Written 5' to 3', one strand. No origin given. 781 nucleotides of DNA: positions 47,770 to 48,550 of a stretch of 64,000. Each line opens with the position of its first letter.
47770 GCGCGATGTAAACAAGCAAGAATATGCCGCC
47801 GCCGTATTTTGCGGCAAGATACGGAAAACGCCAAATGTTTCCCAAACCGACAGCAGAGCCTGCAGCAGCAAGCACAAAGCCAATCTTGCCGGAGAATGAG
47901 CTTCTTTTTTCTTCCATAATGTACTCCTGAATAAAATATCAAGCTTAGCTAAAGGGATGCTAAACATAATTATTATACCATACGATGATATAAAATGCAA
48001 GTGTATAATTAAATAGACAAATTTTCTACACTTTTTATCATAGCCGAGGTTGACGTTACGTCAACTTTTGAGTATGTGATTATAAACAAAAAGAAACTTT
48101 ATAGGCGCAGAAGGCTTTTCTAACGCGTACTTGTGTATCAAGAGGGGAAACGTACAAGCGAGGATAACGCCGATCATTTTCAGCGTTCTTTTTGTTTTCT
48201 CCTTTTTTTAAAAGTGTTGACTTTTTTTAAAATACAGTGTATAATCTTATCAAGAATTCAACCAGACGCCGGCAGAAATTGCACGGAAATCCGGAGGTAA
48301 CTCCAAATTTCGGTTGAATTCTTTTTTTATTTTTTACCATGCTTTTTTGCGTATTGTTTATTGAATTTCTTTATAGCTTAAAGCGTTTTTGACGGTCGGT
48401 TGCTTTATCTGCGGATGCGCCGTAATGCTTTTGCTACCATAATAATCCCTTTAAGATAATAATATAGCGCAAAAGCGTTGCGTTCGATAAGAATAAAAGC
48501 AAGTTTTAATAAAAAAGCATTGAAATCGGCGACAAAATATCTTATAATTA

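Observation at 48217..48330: Two paralogous promoter-to-terminator structured RNA candidates with compensatory base changes (copy 1)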

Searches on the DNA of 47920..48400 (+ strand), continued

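Call 61: search_with_rna_model(model_id=R1, sources=[L120, L121, L122], max_evalue=5, show_alignments=3)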
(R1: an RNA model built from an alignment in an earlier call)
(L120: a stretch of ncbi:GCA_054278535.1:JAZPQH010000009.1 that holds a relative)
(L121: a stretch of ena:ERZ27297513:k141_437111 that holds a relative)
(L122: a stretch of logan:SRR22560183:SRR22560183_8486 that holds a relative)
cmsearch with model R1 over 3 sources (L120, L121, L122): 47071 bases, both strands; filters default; matches with E-value up to 5: 4.
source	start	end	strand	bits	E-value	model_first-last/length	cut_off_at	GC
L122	49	92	+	12.4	1.2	1-83/83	no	0.3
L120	4905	4960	-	12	1.5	1-83/83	no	0.45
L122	10365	10420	-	12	1.5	1-83/83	no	0.45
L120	10876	10917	-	10.3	4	1-83/83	no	0.26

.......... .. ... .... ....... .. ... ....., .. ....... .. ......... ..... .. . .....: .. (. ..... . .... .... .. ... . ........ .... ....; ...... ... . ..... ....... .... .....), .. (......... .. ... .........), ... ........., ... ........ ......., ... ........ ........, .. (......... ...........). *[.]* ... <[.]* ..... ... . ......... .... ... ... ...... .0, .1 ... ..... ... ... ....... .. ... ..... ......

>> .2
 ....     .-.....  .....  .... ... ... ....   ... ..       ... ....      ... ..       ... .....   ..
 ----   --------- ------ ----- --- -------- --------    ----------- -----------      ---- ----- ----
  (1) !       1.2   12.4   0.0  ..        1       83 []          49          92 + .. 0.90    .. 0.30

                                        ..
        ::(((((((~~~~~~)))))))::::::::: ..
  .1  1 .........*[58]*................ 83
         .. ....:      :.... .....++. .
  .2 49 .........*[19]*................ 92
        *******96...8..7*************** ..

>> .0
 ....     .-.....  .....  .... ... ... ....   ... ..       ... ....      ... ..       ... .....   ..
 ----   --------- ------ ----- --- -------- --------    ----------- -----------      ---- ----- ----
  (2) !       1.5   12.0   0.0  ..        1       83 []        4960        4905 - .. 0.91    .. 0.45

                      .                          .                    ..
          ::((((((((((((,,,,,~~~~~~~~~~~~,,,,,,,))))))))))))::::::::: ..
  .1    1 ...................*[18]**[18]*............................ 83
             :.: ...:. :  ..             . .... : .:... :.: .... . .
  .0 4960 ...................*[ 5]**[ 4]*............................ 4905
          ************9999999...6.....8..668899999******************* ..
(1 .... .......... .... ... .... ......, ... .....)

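Call 68: search_with_rna_model(model_id=R1, sources=[L123, L124, L125], max_evalue=5)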
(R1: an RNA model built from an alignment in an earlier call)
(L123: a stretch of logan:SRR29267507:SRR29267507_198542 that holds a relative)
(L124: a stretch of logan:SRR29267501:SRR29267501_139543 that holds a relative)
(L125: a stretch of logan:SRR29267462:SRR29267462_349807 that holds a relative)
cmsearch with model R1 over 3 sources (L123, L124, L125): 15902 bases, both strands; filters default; matches with E-value up to 5: 0.
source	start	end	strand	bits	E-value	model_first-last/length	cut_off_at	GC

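Call 72: search_rna_families(source=window, start=47920, end=48260, threshold=evalue, max_evalue=1)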
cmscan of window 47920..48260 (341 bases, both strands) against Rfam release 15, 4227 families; matches with E-value up to 1: 0.
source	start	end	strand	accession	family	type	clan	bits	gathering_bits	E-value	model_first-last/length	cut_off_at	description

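Call 76: search_with_rna_model(model_id=R1, sources=[L126], max_evalue=10, filters=off, show_alignments=3)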
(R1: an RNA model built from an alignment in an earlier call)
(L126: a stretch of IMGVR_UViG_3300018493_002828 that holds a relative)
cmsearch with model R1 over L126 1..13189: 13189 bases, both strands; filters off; matches with E-value up to 10: 18.
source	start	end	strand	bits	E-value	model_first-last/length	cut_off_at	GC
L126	395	435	-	17.2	0.017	1-83/83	no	0.32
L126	403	441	+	16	0.037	1-83/83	no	0.33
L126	12033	12074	+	12.9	0.24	1-83/83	no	0.38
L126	12026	12067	-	12.8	0.25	1-83/83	no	0.33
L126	1198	1234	-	12.3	0.34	1-83/83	no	0.46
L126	1202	1244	+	11.6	0.52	1-83/83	no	0.44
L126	3717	3754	+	10.9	0.78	1-83/83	no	0.37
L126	7148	7177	+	9.6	1.7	1-83/83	no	0.2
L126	11813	11889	-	9.6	1.8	1-83/83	no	0.42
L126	3260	3312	-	8.2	4.1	1-83/83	no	0.34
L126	7150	7204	-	8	4.6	1-83/83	no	0.24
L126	1040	1072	-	7.9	4.7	1-83/83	no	0.3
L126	835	900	+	7.5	6.2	1-83/83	no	0.32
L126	11820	11896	+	7.4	6.7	1-83/83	no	0.43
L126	9939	9984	-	7.3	6.9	1-83/83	no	0.41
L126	4963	5046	+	6.9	8.7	1-83/83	no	0.39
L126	13105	13137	+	6.9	8.8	1-83/83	no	0.3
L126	12434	12470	-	6.9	9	1-83/83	no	0.3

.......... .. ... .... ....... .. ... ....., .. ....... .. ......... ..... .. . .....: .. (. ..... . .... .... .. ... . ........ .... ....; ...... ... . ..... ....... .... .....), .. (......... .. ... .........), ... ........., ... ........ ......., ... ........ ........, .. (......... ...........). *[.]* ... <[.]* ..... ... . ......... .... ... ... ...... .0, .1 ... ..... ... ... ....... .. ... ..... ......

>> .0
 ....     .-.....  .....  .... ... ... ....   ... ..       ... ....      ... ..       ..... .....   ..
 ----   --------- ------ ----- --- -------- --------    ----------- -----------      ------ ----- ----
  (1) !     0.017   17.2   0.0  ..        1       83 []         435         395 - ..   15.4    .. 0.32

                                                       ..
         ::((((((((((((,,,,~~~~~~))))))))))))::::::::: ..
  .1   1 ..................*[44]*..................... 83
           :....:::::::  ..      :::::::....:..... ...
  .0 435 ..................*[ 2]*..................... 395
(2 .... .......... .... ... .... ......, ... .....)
